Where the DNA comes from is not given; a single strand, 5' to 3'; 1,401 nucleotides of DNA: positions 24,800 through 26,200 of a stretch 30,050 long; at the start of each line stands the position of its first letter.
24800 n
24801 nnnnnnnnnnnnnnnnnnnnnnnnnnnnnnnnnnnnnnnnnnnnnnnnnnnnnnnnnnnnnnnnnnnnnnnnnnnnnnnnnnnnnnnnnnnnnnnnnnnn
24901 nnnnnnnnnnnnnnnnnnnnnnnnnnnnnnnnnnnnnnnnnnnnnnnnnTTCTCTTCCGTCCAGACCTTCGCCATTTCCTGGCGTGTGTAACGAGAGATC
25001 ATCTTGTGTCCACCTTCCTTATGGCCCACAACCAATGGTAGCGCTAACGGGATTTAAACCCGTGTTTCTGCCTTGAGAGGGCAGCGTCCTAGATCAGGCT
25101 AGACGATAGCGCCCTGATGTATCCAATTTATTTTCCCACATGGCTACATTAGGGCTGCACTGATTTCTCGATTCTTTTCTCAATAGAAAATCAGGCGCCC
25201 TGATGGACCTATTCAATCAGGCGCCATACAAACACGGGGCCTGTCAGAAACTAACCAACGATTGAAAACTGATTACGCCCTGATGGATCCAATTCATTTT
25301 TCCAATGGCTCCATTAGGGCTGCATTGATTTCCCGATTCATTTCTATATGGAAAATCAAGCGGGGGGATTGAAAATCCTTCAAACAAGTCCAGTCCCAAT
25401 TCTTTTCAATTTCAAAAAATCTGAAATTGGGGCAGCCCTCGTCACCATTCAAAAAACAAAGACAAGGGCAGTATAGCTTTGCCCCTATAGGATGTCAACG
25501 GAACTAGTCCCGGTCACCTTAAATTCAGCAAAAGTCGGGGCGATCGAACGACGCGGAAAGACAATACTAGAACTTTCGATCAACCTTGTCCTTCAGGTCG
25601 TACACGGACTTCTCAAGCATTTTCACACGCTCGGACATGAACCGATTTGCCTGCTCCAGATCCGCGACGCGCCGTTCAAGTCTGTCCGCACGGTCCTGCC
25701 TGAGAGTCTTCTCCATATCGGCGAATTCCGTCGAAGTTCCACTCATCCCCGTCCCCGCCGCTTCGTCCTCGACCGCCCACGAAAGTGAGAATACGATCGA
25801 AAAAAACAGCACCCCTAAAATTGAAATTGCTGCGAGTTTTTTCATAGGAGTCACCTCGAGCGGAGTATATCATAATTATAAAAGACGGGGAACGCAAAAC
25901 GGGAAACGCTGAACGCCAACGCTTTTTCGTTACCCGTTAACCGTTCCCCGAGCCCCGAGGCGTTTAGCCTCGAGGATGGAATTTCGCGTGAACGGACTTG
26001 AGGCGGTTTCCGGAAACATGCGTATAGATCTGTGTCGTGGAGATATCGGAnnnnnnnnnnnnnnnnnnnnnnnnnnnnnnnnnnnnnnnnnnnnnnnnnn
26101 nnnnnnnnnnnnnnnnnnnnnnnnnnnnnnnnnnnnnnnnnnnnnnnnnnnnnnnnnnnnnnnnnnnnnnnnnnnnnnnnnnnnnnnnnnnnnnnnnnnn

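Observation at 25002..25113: tRNA-Glu(CUC) sits 33 nt upstream of purB, at the head of the purine operon; the tRNA has a non-canonical T-loop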

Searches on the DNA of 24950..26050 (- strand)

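Call 17: search_rna_families(source=window, start=24950, end=26050, threshold=evalue, max_evalue=5)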
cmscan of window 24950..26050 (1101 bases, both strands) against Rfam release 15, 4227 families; matches with E-value up to 5: 5.
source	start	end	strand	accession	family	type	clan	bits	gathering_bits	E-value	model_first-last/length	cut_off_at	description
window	25039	25113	-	RF00005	tRNA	Gene; tRNA;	CL00001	58.1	29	1e-11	1-71/71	no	tRNA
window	25321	25448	-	RF02535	ODC_IRES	Cis-reg; IRES;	-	19.1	44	3.5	1-142/142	no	ODC internal ribosome entry site (IRES)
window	25038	25088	+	RF04354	Plastid-ycf2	Cis-reg;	-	16.2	65.7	3.7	1-75/75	no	Plastid-ycf2 5UTR RNA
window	25229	25320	+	RF02761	sR084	Gene; sRNA;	-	16.1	95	3.9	1-78/78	no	sR084 sRNA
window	25288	25356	+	RF02377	SurA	Gene; sRNA;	-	12.1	100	1.6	68-141/279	no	SurA sRNA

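Call 50: search_dna_similar(query=window:25036-25113:-, collection=ecoli_genomes, mode=distant, max_evalue=10, max_rows=5)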
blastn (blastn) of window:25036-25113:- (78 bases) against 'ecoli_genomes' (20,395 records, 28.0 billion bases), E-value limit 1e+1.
No match.

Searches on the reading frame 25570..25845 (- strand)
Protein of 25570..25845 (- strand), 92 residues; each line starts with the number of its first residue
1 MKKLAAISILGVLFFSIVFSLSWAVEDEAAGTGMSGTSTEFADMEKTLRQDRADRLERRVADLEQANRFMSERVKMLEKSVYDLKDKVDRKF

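Call 55: search_protein_families(library=pfam, proteins=[window:25570-25845:-], max_evalue=0.01)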
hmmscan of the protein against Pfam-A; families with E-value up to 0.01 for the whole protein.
seq(92 aa): 3 families
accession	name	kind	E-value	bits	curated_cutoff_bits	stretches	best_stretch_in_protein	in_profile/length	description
PF00170.26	bZIP_1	-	4.7e-06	27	27.6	1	49-88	24-63/64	bZIP transcription factor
PF06825.17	HSBP1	-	0.0045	17.2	28.6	0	70-86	32-48/51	Heat shock factor binding protein 1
PF24073.1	DUF7365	-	0.0062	17.1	27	1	39-89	45-95/101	Coiled-coil region of unknown function (DUF7365)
